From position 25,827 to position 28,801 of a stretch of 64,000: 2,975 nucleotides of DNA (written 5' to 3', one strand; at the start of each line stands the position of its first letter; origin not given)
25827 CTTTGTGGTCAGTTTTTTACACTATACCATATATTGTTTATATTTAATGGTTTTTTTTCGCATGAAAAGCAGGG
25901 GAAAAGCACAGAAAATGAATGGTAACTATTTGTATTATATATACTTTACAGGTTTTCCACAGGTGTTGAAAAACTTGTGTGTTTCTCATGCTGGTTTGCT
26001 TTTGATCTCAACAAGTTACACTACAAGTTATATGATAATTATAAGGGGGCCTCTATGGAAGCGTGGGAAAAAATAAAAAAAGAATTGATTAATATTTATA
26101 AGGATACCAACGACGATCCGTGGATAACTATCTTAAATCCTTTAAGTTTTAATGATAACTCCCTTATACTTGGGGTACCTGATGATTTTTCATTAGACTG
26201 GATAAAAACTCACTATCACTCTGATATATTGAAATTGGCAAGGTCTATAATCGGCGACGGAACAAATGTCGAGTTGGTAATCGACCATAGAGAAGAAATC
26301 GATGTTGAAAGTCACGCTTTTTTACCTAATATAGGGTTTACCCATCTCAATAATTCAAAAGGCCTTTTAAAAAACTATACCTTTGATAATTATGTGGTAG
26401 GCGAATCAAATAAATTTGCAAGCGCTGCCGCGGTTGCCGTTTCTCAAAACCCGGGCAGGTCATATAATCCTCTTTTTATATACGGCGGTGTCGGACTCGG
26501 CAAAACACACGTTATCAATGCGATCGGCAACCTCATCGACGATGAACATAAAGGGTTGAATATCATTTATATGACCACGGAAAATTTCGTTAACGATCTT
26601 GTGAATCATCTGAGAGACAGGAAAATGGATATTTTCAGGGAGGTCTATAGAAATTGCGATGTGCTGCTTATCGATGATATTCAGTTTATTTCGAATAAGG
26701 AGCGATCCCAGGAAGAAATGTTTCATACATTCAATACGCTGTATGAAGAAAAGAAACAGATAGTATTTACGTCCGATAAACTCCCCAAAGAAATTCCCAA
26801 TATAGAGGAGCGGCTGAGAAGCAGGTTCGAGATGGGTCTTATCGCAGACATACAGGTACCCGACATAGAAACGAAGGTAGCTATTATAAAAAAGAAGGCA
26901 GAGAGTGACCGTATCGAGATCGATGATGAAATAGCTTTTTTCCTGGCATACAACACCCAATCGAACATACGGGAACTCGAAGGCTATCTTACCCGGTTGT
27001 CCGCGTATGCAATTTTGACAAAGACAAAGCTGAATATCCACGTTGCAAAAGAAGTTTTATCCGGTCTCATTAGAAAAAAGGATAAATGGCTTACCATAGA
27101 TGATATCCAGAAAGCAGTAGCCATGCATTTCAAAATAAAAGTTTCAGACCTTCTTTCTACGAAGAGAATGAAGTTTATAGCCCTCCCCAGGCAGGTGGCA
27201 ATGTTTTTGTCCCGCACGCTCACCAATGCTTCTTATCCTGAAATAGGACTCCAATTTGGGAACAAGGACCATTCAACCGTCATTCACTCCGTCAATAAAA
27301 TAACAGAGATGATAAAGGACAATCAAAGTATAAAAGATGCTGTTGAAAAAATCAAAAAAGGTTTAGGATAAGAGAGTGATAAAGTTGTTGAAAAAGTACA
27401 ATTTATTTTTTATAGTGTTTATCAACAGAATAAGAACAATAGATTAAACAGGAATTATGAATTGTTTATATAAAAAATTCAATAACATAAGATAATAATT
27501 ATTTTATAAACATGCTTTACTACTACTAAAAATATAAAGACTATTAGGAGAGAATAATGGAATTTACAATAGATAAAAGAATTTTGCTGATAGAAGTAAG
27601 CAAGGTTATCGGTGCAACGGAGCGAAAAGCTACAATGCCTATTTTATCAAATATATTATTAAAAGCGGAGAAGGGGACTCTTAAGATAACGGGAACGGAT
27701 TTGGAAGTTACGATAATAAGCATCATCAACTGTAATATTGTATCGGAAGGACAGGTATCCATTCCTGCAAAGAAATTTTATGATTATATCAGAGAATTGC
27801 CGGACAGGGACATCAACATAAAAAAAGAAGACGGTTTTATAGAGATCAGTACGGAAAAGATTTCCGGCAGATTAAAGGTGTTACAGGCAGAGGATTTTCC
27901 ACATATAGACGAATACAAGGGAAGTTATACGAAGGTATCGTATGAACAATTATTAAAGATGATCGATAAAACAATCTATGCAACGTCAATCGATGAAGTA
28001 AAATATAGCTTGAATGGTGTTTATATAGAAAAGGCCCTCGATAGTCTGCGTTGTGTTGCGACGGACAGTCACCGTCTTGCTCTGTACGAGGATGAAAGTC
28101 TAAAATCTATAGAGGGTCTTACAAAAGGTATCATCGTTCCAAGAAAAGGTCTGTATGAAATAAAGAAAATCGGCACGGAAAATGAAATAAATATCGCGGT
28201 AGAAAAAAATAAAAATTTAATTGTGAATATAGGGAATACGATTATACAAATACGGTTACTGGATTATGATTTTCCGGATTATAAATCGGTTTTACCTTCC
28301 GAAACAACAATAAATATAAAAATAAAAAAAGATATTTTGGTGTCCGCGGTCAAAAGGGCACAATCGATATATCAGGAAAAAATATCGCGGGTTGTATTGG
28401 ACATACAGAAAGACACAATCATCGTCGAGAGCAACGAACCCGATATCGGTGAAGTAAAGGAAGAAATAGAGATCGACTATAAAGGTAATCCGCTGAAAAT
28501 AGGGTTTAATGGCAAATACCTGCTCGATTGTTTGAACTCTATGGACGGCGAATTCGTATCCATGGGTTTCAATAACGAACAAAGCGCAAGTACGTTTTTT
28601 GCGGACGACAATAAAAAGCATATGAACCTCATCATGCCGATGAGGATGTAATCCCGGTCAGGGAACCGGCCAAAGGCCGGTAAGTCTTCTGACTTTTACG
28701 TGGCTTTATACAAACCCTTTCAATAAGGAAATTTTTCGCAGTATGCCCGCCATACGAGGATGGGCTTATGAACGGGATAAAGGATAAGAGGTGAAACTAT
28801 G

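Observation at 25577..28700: dnaA-dnaN block is compositionally aberrant (about 33-36% GC) relative to all neighbours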

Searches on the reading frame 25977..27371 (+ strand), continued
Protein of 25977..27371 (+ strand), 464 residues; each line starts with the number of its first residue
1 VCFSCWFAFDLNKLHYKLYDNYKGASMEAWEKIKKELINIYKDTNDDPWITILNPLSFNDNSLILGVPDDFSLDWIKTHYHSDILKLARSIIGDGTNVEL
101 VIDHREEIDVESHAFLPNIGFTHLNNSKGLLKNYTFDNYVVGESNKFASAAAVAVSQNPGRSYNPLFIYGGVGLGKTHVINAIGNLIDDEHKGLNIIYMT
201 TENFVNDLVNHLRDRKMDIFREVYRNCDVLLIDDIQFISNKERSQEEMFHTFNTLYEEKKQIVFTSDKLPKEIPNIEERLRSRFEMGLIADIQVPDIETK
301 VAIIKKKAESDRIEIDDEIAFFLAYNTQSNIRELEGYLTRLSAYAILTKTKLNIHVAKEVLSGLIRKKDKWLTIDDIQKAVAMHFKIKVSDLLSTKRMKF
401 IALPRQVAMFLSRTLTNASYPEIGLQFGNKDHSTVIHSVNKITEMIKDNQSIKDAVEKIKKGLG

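Call 22: find_encoding_contigs(protein=P0017, flank=10000, max_places=1)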
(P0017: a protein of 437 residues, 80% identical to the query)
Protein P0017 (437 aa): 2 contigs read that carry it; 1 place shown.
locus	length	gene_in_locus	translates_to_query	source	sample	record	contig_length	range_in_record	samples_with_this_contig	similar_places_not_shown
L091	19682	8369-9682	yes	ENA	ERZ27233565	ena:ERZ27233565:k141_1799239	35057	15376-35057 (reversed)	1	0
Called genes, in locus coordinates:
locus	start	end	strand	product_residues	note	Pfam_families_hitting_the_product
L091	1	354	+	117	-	?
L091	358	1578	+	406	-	PF14236:DruA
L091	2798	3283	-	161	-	PF01252:Peptidase_A8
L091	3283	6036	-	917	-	PF00133:tRNA-synt_1, PF01406:tRNA-synt_1e (faint), PF09334:tRNA-synt_1g, PF13603:tRNA-synt_1_2 (weak), PF08264:Anticodon_1, PF06827:zf-FPG_IleRS (weak)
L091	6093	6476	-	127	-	PF02142:MGS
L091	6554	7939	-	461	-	PF10396:TrmE_N, PF00009:GTP_EFTU (faint), PF12631:MnmE_helical, PF03193:RsgA_GTPase (faint), PF00350:Dynamin_N (faint), PF01926:MMR_HSR1, PF02421:FeoB_N, PF04548:AIG1 (faint)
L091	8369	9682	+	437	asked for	PF11638:DnaA_N, PF00308:Bac_DnaA, PF01695:IstB_IS21, PF13173:AAA_14 (faint), PF00004:AAA (weak), PF08299:Bac_DnaA_C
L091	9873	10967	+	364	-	PF00712:DNA_pol3_beta, PF02767:DNA_pol3_beta_2, PF02768:DNA_pol3_beta_3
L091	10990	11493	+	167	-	PF02915:Rubrerythrin, PF21349:RUBY_RBDX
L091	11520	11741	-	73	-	PF11127:YgaP-like_TM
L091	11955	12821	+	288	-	PF01048:PNP_UDP_1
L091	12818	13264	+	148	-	-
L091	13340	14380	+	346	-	PF02606:LpxK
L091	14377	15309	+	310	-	PF03279:Lip_A_acyltrans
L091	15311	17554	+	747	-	PF14814:UB2H, PF00912:Transgly, PF00905:Transpeptidase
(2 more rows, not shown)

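Call 23: find_encoding_contigs(protein=P0016, flank=10000, max_places=1)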
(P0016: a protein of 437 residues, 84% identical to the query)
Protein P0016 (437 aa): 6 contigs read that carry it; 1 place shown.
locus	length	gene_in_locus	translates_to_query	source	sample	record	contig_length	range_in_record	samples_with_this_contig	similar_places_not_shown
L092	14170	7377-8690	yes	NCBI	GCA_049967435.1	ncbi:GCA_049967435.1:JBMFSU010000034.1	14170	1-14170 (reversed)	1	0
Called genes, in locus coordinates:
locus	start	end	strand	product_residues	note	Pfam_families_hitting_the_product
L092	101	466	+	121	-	PF13146:TRL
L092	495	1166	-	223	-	PF02254:TrkA_N, PF02080:TrkA_C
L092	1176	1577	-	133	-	PF00070:Pyr_redox (faint), PF02254:TrkA_N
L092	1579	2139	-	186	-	PF00582:Usp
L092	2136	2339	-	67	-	-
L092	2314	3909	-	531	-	PF00324:AA_permease, PF13520:AA_permease_2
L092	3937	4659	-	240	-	PF13623:SurA_N_2, PF13624:SurA_N_3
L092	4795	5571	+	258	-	PF13483:Lactamase_B_3, PF12706:Lactamase_B_2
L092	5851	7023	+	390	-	PF00083:Sugar_tr, PF07690:MFS_1, PF12832:MFS_1_like, PF07690:MFS_1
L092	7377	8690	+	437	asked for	PF11638:DnaA_N, PF01695:IstB_IS21, PF00308:Bac_DnaA, PF00004:AAA (weak), PF22688:Hda_lid (faint), PF08299:Bac_DnaA_C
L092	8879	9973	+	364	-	PF00712:DNA_pol3_beta, PF02767:DNA_pol3_beta_2, PF02768:DNA_pol3_beta_3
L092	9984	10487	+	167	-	PF02915:Rubrerythrin, PF21349:RUBY_RBDX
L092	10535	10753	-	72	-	PF11127:YgaP-like_TM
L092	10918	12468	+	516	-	PF01039:Carboxyl_trans, PF03255:ACCA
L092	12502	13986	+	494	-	PF00289:Biotin_carb_N, PF02222:ATP-grasp, PF02786:CPSase_L_D2, PF07478:Dala_Dala_lig_C, PF02785:Biotin_carb_C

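Call 24: find_encoding_contigs(protein=P0023, flank=10000, max_places=1)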
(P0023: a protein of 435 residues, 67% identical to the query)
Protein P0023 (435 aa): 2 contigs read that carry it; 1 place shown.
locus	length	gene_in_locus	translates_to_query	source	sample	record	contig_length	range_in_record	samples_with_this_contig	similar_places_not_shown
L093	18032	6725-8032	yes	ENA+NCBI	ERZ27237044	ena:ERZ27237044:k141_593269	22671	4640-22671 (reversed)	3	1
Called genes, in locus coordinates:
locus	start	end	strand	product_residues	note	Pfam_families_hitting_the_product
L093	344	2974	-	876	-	-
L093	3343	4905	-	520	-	PF02689:Herpes_Helicase (faint), PF05970:PIF1, PF13245:AAA_19, PF13604:AAA_30, PF01443:Viral_helicase1 (faint), PF13401:AAA_22 (faint), PF13538:UvrD_C_2 (weak), PF13280:WYL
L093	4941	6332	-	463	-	PF10396:TrmE_N, PF00009:GTP_EFTU (faint), PF12631:MnmE_helical, PF03193:RsgA_GTPase (faint), PF00350:Dynamin_N (faint), PF01926:MMR_HSR1, PF02421:FeoB_N, PF04548:AIG1 (weak)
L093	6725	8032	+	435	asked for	PF11638:DnaA_N, PF00308:Bac_DnaA, PF01637:ATPase_2 (weak), PF01695:IstB_IS21, PF00004:AAA, PF08299:Bac_DnaA_C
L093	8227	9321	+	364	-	PF00712:DNA_pol3_beta, PF02767:DNA_pol3_beta_2, PF02768:DNA_pol3_beta_3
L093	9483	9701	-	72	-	PF11127:YgaP-like_TM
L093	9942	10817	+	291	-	PF01048:PNP_UDP_1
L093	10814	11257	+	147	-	-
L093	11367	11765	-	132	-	PF13442:Cytochrome_CBB3 (weak), PF00034:Cytochrom_C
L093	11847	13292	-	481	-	-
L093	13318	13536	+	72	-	-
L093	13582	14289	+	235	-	PF14537:Cytochrom_c3_2 (weak), PF14522:Cytochrome_C7 (weak)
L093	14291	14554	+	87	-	-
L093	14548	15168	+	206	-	PF00355:Rieske (weak)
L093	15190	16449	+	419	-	PF00033:Cytochrome_B, PF13631:Cytochrom_B_N_2, PF00032:Cytochrom_B_C (weak)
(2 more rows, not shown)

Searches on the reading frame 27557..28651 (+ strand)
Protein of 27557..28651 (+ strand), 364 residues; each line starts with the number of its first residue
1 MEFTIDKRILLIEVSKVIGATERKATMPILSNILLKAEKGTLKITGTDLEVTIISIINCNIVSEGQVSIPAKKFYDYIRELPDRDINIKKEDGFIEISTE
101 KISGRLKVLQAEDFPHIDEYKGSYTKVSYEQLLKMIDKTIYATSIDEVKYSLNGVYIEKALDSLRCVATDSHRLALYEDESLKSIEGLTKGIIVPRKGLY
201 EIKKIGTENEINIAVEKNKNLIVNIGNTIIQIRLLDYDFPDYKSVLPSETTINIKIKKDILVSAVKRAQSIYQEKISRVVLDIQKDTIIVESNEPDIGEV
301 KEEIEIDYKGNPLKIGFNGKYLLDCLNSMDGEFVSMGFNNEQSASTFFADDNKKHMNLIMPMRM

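Call 4: search_protein_families(library=pfam, proteins=[window:27557-28651:+])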
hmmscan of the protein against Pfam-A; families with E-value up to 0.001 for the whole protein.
window:27557-28651:+ (364 aa): 3 families
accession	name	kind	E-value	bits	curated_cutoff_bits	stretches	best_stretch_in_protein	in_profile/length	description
PF00712.24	DNA_pol3_beta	-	9.3e-37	126.3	24.4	1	1-118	1-120/120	DNA polymerase III beta subunit, N-terminal domain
PF02767.21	DNA_pol3_beta_2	-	6.7e-28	97.7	27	1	127-241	2-116/116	DNA polymerase III beta subunit, central domain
PF02768.20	DNA_pol3_beta_3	-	2.6e-26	92.2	27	1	243-363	1-121/121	DNA polymerase III beta subunit, C-terminal domain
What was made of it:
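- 27557..28651 (+): dnaN (beta sliding clamp), 364 aa. GC 36.4%; GC1/2/3 = 0.41/0.28/0.40. It is the deepest coding part of the valley. Pfam DNA_pol3_beta domains 1-3 (call 4).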
